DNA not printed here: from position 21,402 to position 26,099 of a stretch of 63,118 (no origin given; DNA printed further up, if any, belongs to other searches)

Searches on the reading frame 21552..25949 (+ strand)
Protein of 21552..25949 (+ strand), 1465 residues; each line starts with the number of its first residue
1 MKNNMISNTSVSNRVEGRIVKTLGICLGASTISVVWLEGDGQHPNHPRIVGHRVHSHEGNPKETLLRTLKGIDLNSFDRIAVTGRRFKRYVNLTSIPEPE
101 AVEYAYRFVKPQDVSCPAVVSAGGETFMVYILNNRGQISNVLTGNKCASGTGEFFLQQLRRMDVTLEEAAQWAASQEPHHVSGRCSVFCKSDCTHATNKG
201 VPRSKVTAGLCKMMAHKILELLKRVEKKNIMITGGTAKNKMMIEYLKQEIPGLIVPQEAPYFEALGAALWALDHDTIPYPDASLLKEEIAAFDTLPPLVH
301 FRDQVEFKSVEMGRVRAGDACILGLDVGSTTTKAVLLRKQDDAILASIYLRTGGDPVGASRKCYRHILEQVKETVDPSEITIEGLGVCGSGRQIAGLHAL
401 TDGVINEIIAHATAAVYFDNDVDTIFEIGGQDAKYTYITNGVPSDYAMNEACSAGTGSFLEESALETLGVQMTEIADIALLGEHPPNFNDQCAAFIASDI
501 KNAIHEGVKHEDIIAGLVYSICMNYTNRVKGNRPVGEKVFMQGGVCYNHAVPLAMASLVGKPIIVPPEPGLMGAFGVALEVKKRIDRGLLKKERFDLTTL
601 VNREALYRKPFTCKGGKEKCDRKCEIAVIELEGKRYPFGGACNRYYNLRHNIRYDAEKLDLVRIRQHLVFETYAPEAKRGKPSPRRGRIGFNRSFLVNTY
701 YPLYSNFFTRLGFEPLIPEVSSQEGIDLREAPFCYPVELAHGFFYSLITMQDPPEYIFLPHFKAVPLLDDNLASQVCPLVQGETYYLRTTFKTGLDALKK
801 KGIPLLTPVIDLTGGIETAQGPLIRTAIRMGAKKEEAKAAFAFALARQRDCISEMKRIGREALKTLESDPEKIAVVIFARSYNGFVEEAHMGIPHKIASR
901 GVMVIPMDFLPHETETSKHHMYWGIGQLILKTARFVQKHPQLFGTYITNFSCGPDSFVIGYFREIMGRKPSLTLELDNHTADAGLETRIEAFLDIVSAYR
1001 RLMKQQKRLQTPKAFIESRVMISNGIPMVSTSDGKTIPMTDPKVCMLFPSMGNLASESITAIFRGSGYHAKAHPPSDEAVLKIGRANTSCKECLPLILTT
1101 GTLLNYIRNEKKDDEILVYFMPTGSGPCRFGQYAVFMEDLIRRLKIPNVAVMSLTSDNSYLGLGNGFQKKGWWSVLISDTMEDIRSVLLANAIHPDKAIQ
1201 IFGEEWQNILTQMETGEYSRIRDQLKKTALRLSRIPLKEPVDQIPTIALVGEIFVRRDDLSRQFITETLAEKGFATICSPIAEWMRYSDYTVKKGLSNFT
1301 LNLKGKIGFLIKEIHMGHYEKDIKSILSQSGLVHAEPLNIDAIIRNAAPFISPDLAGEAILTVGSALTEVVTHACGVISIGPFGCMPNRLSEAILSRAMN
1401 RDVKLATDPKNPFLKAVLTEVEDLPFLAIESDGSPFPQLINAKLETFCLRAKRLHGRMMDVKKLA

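Call 59: search_protein_families(library=ncbifam, proteins=[window:21552-25949:+], max_evalue=1e-10)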
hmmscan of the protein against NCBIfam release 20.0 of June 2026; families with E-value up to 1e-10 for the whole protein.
window:21552-25949:+ (1465 aa): 5 families
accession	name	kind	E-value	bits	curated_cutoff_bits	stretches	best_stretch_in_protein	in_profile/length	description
TIGR00241.1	CoA_E_activ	domain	7e-71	238.6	125.4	2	322-579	2-247/248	acyl-CoA dehydratase activase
TIGR03286.1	methan_mark_15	hypoth_equivalog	1.4e-41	142.8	455.75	1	321-579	145-399/404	methanogenesis marker 15 protein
TIGR03192.1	benz_CoA_bzdQ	equivalog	9e-27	94.3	380.2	2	119-247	129-260/293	benzoyl-CoA reductase, bzd-type, subunit Q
TIGR02259.1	benz_CoA_red_A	equivalog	4e-26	91.8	578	1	380-551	226-397/432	benzoyl-CoA reductase subunit A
TIGR02261.1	benz_CoA_red_D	equivalog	1e-24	87.1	312.85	2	324-556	5-232/262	benzoyl-CoA reductase subunit D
